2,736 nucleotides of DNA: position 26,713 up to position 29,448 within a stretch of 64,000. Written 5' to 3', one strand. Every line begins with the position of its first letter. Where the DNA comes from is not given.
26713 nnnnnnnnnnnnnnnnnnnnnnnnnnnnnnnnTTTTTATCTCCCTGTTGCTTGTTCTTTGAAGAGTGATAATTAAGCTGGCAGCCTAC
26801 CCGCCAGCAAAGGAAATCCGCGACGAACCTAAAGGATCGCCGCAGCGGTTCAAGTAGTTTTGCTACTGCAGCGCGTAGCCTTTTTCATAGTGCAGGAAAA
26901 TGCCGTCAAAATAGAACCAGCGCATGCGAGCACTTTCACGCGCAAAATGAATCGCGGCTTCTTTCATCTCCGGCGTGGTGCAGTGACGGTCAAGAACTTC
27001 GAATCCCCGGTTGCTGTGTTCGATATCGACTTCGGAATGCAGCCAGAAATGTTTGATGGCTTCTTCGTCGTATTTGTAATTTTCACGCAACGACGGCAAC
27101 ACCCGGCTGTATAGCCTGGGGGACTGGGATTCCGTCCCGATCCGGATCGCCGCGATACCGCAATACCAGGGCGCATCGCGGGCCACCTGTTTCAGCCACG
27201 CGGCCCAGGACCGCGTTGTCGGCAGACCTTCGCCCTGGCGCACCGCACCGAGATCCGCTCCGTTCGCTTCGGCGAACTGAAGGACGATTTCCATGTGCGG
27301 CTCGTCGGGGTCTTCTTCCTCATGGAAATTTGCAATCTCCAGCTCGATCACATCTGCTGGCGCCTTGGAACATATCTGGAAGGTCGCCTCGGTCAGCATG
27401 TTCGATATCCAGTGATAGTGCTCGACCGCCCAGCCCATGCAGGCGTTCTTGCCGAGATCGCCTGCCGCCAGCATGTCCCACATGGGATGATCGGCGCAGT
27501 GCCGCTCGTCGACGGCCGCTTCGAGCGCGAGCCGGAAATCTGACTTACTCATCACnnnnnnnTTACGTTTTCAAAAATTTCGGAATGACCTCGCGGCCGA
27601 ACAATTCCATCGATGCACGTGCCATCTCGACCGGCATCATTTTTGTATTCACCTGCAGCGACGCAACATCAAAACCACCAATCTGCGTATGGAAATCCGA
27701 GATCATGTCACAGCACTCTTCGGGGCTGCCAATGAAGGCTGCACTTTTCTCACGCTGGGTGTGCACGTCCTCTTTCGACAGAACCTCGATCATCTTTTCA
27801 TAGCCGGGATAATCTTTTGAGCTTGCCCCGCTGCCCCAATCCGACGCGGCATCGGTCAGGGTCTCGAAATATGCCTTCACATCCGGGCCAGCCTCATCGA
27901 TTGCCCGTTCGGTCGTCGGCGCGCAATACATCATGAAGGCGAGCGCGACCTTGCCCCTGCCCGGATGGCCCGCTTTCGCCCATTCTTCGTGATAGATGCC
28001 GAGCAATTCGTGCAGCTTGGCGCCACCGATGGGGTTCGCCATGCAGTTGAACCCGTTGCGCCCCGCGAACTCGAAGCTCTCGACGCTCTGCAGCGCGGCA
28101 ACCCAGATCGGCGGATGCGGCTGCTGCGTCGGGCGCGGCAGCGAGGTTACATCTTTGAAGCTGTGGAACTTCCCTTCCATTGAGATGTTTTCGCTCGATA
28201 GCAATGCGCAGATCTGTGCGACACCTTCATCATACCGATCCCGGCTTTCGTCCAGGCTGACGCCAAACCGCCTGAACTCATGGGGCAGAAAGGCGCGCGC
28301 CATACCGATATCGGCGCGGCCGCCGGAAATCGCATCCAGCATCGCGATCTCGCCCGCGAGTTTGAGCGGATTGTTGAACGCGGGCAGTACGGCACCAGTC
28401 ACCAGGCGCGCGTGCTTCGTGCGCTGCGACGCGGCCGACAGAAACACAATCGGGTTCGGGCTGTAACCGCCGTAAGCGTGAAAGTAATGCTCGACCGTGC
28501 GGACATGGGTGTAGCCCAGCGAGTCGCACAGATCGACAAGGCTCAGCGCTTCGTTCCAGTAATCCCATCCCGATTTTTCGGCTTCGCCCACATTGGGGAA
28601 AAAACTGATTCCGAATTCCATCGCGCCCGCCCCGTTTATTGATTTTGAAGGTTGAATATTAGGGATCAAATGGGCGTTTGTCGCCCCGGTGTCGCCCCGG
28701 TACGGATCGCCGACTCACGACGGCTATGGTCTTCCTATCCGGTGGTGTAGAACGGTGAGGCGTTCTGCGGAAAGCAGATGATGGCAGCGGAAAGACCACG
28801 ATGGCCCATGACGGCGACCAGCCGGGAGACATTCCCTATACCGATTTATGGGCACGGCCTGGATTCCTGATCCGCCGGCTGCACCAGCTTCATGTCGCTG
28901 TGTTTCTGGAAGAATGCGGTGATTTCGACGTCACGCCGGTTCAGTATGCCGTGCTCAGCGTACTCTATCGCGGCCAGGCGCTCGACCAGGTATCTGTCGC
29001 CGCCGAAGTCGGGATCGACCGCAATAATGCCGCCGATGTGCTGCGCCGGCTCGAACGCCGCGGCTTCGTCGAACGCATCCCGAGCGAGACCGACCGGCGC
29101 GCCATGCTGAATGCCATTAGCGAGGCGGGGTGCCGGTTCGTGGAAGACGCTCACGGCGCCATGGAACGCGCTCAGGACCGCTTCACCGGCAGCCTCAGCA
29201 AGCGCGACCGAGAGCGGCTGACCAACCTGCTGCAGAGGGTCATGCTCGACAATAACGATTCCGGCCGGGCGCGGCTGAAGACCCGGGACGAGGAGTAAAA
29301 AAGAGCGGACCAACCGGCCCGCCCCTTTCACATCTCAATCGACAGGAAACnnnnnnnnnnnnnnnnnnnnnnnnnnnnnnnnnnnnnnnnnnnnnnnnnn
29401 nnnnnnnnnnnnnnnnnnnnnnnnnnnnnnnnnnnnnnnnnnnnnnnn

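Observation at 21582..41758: Candidate undescribed catabolic system: a twin-MarR island combining a diiron HDO, LLM monooxygenases, a PreA-like reductase and an ATP-dependent lactamase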

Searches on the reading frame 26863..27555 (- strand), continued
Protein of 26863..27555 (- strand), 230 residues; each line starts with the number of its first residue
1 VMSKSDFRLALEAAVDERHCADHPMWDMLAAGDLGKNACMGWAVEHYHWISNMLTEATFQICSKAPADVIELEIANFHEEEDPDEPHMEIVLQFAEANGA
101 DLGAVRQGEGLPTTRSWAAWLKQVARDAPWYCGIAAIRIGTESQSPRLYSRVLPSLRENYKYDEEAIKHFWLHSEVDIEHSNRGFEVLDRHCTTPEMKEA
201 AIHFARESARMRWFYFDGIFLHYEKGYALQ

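Call 58: search_protein_families(library=pfam, proteins=[L010:7614-8798:-, L013:6578-7603:+, L013:7675-9630:+, L008:17862-19280:-, L008:19289-20560:-, L006:11777-12529:+, L011:496-2880:-, L011:91-495:-, L016:10825-11838:-, L014:1158-3491:-], max_evalue=0.001)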
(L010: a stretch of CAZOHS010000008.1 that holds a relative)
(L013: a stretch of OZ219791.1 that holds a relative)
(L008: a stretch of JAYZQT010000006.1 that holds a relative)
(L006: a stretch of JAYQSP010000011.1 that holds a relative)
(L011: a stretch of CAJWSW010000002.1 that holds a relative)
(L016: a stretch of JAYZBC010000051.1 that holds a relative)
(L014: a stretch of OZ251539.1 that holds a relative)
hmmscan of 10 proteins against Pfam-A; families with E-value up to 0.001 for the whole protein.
L010:7614-8798:- (394 aa): 1 family
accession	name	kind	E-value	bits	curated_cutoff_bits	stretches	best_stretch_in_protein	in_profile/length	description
PF01717.24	Meth_synt_2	-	1.9e-10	41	21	1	11-86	2-76/324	Cobalamin-independent synthase, Catalytic domain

L013:6578-7603:+ (341 aa): 3 families
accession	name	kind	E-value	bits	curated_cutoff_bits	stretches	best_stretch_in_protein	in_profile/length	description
PF16868.10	NMT1_3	-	9.3e-44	150.6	27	1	96-330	68-289/289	NMT1-like family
PF09084.16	NMT1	-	6.5e-06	26.6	20.5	1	123-221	72-168/216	NMT1/THI5 like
PF12974.12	Phosphonate-bd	-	8.5e-05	22.5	27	0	128-196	89-158/242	ABC transporter, phosphonate, periplasmic substrate-binding protein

L013:7675-9630:+ (651 aa): 2 families
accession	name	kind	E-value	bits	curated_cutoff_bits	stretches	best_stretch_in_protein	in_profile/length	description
PF06808.19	DctM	-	7.2e-69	233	23.8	1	139-567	15-410/413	Tripartite ATP-independent periplasmic transporter, DctM component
PF03600.22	CitMHS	-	0.00047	19.8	31.9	1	181-506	32-330/336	Citrate transporter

L008:17862-19280:- (472 aa): 3 families
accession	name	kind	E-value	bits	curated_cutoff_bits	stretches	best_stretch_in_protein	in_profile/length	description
PF00224.27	PK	-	1.6e-107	359.8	30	1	5-322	2-328/328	Pyruvate kinase, barrel domain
PF02887.21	PK_C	-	1.4e-34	119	28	1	355-467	1-113/114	Pyruvate kinase, alpha/beta domain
PF00478.31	IMPDH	-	0.00036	20.1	25.6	0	4-61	90-144/345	IMP dehydrogenase / GMP reductase domain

L008:19289-20560:- (423 aa): 2 families
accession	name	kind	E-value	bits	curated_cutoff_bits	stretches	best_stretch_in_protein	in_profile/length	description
PF13660.11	DUF4147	-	1.2e-79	267.5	23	1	10-229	2-233/234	Domain of unknown function (DUF4147)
PF05161.18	MOFRL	-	2.8e-36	124.4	28.3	1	302-407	2-106/106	MOFRL family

L006:11777-12529:+ (250 aa): 1 family
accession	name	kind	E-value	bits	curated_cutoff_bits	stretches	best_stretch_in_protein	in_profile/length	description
PF06764.17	DUF1223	-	8.2e-54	183.2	30.7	1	32-232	1-202/202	Protein of unknown function (DUF1223)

L011:496-2880:- (794 aa): 3 families
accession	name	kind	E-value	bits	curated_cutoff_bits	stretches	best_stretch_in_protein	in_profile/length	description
PF20256.3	MoCoBD_2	-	2.4e-82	277.1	27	1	432-724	3-283/283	Molybdopterin cofactor-binding domain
PF02738.23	MoCoBD_1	-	4.4e-68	229.4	27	1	154-403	1-244/244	Molybdopterin cofactor-binding domain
PF01315.27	Ald_Xan_dh_C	-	2e-26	92.9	31.3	1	19-137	2-109/110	Aldehyde oxidase and xanthine dehydrogenase, a/b hammerhead domain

L011:91-495:- (134 aa): 1 family
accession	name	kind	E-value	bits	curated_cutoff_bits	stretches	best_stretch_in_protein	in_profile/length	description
PF01042.26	Ribonuc_L-PSP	-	6.2e-27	94.4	27.3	1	20-131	10-120/121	Endoribonuclease L-PSP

L016:10825-11838:- (337 aa): 1 family
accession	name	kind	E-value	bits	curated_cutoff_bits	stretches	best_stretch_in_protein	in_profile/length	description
PF00296.26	Bac_luciferase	-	5.3e-51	174.3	27.9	1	21-303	23-310/314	Luciferase-like monooxygenase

L014:1158-3491:- (777 aa): 3 families
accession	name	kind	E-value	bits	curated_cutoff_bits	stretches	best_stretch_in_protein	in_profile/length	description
PF00924.24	MS_channel_2nd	-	1.3e-15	57.7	20.2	1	588-652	2-68/68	Mechanosensitive ion channel, beta-domain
PF21088.3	MS_channel_1st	-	5.8e-08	33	23.1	1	546-586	2-42/42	Mechanosensitive ion channel, transmembrane helices 2/3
PF21082.3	MS_channel_3rd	-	1.6e-07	32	21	1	658-745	2-88/88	Mechanosensitive ion channel MscS, C-terminal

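Call 97: search_solved_structures(query=window:26863-27555:-, max_evalue=0.001, show_alignments=4)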
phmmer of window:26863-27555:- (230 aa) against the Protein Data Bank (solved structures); distinct sequences matched with E-value up to 0.001: 6.
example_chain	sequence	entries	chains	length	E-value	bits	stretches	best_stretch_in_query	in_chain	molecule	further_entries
9pj4_A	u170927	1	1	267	1.5e-15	60.6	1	8-222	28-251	4-aminobenzoate synthase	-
4lqx_A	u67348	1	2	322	1e-09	41.6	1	15-200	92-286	TENA/THI-4 domain-containing protein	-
5vrc_A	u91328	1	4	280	2.3e-06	30.6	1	5-223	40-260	Bifunctional coenzyme PQQ synthesis protein C/D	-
5vrd_D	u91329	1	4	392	5.7e-06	29.3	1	5-223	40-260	Bifunctional coenzyme PQQ synthesis protein C/D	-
1rcw_A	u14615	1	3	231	9.3e-06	28.6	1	9-184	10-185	CT610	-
8va9_A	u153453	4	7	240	1.1e-05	28.4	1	9-184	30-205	4-aminobenzoate synthase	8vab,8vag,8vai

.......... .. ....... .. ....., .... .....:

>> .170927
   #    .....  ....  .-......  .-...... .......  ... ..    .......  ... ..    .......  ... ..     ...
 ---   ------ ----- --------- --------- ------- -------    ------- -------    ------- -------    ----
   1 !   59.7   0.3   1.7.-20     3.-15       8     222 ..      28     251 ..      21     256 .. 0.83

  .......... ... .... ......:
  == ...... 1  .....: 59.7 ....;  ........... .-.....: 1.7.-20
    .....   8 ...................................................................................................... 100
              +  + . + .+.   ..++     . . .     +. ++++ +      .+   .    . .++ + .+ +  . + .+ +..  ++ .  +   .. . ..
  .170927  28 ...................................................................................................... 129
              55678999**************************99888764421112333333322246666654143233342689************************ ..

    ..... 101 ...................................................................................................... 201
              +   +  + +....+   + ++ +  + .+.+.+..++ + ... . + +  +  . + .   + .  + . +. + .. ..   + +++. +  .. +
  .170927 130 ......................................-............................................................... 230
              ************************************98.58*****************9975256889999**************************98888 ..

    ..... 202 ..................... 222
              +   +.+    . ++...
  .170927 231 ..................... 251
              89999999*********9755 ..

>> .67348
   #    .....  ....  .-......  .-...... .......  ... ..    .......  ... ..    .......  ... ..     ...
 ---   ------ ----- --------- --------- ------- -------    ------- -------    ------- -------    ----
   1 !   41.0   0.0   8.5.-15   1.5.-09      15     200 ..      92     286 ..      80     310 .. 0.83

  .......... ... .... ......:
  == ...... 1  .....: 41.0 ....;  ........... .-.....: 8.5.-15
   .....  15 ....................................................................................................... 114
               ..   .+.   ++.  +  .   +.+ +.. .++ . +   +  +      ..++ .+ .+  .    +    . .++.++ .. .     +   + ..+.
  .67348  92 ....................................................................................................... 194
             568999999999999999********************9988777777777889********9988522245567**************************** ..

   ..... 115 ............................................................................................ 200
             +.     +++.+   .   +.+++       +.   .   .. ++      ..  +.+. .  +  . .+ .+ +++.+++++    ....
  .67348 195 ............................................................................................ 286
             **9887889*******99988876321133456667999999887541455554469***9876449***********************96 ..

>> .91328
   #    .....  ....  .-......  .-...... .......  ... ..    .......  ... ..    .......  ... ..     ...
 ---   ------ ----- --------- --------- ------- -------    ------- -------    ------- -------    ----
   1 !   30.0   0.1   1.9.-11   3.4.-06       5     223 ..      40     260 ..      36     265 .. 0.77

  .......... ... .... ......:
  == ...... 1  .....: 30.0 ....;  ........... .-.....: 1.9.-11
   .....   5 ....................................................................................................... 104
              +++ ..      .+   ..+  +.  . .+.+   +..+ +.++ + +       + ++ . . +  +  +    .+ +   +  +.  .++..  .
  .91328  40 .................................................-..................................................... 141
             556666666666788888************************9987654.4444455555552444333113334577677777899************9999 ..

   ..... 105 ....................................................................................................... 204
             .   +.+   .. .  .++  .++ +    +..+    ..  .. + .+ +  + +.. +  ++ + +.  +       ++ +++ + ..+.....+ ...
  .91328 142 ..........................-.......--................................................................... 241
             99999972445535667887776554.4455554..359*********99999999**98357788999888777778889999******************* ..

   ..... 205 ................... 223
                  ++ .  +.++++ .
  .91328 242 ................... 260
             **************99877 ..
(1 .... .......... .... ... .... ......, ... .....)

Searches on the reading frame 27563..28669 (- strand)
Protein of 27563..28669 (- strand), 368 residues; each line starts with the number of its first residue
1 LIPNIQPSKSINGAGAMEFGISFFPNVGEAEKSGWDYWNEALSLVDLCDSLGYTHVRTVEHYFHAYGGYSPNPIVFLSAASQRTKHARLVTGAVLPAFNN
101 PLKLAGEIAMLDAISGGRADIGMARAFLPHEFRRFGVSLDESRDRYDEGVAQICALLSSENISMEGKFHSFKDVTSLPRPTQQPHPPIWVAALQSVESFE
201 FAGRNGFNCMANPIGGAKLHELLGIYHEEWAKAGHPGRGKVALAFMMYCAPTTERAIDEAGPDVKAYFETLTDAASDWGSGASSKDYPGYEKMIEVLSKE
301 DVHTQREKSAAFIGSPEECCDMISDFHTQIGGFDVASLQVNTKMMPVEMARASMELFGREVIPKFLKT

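Call 3: search_protein_families(library=pfam, proteins=[window:27563-28669:-], max_evalue=0.001)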
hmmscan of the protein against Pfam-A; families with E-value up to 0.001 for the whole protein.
window:27563-28669:- (368 aa): 1 family
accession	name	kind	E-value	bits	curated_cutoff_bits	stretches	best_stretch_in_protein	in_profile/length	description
PF00296.26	Bac_luciferase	-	2.1e-53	182.2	27.9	1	17-327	1-308/314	Luciferase-like monooxygenase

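Call 8: search_protein_families(library=ncbifam, proteins=[window:27563-28669:-], max_evalue=0.00001)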
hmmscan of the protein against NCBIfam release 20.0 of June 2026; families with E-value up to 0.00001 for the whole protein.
window:27563-28669:- (368 aa): 20 families
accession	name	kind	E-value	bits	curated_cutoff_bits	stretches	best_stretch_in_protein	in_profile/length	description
TIGR04020.1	seco_metab_LLM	subfamily_domain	2.1e-40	138.9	244.45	1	19-327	1-310/341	MupA/Atu3671 family FMN-dependent luciferase-like monooxygenase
TIGR03858.1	LLM_2I7G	subfamily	4.1e-32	111.5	462.25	1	35-364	22-335/337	Atu2307/SP_0267 family LLM class monooxygenase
TIGR03619.1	F420_Rv2161c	subfamily_domain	8e-29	100.9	166.9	1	50-237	9-209/247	TIGR03619 family F420-dependent LLM class oxidoreductase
TIGR03558.1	oxido_grp_1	subfamily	3.9e-24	85.4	166.95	1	39-357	20-322/325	MsnO8 family LLM class oxidoreductase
TIGR03560.1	F420_Rv1855c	subfamily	2.5e-22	79.8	231.4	1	37-193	11-175/227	TIGR03560 family F420-dependent LLM class oxidoreductase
TIGR04036.1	LLM_CE1758_fam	subfamily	4.4e-20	71.8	479.1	1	48-365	37-331/355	CE1758 family FMN-dependent luciferase-like monooxygenase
TIGR04027.1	LLM_KPN_01858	hypoth_equivalog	1.8e-18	66.6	412.9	1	41-165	22-146/326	putative FMN-dependent luciferase-like monooxygenase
NF052254.1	luciferase_Alph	exception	1.4e-17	64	600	1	43-367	26-351/354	luciferase subunit alpha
TIGR04021.1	LLM_DMSO2_sfnG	equivalog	6.1e-16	58.7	382.95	1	34-210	24-201/350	dimethylsulfone monooxygenase SfnG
TIGR03571.1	lucif_BA3436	subfamily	8.3e-16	58.1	303.9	1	37-230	29-225/304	TIGR03571 family LLM class oxidoreductase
TIGR03621.1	F420_MSMEG_2516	subfamily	1.3e-14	54.1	213.15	1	71-191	40-156/295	TIGR03621 family F420-dependent LLM class oxidoreductase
NF002619.0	PRK02271.1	equivalog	3.7e-12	46.2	276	1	39-203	14-168/329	5,10-methylenetetrahydromethanopterin reductase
TIGR03860.1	FMN_nitrolo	subfamily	3.8e-10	39.1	279.7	1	68-147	68-147/422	NtaA/DmoA family FMN-dependent monooxygenase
TIGR03555.1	F420_mer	equivalog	4.1e-09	36.3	348.7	1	40-192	13-157/325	5,10-methylenetetrahydromethanopterin reductase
NF001939.1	PRK00719.1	subfamily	4.4e-09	35.6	510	1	72-191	54-174/373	alkanesulfonate monooxygenase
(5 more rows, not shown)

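Call 39: search_solved_structures(query=window:27563-28621:-, max_evalue=0.00001)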
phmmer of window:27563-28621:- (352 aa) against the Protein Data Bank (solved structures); distinct sequences matched with E-value up to 0.00001: 18.
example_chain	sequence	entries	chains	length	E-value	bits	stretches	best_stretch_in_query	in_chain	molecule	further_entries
7bip_A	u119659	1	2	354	2.3e-86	293.6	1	1-349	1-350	Luciferase-like monooxygenase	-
6ket_A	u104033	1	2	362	3.7e-27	98.8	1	2-322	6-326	PuwE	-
2i7g_A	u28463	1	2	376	3.1e-18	69.5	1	18-250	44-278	Monooxygenase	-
8cbb_A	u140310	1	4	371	1.1e-13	54.6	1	31-245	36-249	Alkanal monooxygenase alpha chain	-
8k74_A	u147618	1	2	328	2.8e-12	49.9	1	29-194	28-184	Alkanal monooxygenase alpha chain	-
1brl_A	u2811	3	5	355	1.5e-11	47.5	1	20-348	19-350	BACTERIAL LUCIFERASE | Alkanal monooxygenase alpha chain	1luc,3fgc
7e36_B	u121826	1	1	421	2.5e-08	36.9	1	52-191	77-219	FMN-dependent oxidoreductase (Nitrilotriacetate monooxygenase family)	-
8t0u_A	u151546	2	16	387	6.2e-08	35.6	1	23-169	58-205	FMNH(2)-dependent dimethylsulfone monooxygenase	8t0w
4uwm_A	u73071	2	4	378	1.2e-07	34.7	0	1-119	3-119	3,6-DIKETOCAMPHANE 1,6 MONOOXYGENASE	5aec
3rao_A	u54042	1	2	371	1.4e-07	34.4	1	32-174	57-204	Putative Luciferase-like Monooxygenase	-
8qpl_A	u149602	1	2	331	9.3e-07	31.7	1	29-196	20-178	5,10-methylenetetrahydromethanopterin reductase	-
8qq8_A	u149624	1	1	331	9.3e-07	31.7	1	29-196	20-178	5,10-methylenetetrahydromethanopterin reductase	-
8qpm_A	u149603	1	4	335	9.4e-07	31.7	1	29-196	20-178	5,10-methylenetetrahydromethanopterin reductase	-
1brl_B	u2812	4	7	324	3.9e-06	29.7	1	1-304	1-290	BACTERIAL LUCIFERASE | BETA2 LUCIFERASE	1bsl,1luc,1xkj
3fgc_B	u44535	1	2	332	4.2e-06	29.6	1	1-304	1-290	Alkanal monooxygenase beta chain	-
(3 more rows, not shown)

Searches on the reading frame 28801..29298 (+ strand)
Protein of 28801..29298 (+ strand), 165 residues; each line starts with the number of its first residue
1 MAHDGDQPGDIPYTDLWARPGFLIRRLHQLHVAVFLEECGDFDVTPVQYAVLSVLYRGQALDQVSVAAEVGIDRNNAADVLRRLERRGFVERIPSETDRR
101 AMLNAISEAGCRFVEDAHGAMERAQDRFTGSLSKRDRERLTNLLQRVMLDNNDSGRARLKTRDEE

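Call 4: search_protein_families(library=pfam, proteins=[window:28801-29298:+], max_evalue=0.001)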
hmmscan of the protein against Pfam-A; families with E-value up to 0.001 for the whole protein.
window:28801-29298:+ (165 aa): 4 families
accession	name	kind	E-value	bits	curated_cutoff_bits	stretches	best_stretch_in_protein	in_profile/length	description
PF01047.28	MarR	-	7.5e-12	45.4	24.6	1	44-101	1-58/59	MarR family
PF12802.13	MarR_2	-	9.6e-12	45.3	27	1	43-101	2-61/61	MarR family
PF01978.25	TrmB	-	7.2e-07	29.4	25.6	1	51-97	13-59/68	Sugar-specific transcriptional regulator TrmB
PF13463.12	HTH_27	-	5.3e-06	27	22.2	1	44-110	1-68/68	Winged helix DNA-binding domain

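Call 8: search_protein_families(library=ncbifam, proteins=[window:28801-29298:+], max_evalue=0.00001)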
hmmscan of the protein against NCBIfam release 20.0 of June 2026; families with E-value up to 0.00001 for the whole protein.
window:28801-29298:+ (165 aa): 8 families
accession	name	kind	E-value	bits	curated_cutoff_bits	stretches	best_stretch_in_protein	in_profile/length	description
NF053777.1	Saro0803TransReg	equivalog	3.7e-16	59.1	200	1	21-147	12-138/140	Saro_0803 family transcriptional regulator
TIGR02337.1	HpaR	equivalog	2.2e-11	43.7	121.2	1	41-146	23-128/130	homoprotocatechuate degradation operon regulator HpaR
NF041230.1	BagL_FevM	exception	5.8e-11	42.6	230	1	24-146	20-140/145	MarR family transcriptional regulator BagL/FevM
NF045593.1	bilirub_TF_BilQ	equivalog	1e-10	41.4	125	1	63-148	47-132/135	bilirubin utilization transcriptional regulator BilQ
NF008122.0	PRK10870.1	equivalog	2.7e-09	37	157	1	65-149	76-160/176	transcriptional repressor MprA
NF008565.1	PRK11512.1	equivalog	5e-08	33.1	240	1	23-148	17-143/144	multiple antibiotic resistance transcriptional regulator MarR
NF052638.1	TransRegOhrRVib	equivalog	5.6e-08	32.6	200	1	41-125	32-116/141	transcriptional regulator OhrR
NF002926.0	PRK03573.1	equivalog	3.1e-06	27.2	120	1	36-147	21-133/144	transcriptional regulator SlyA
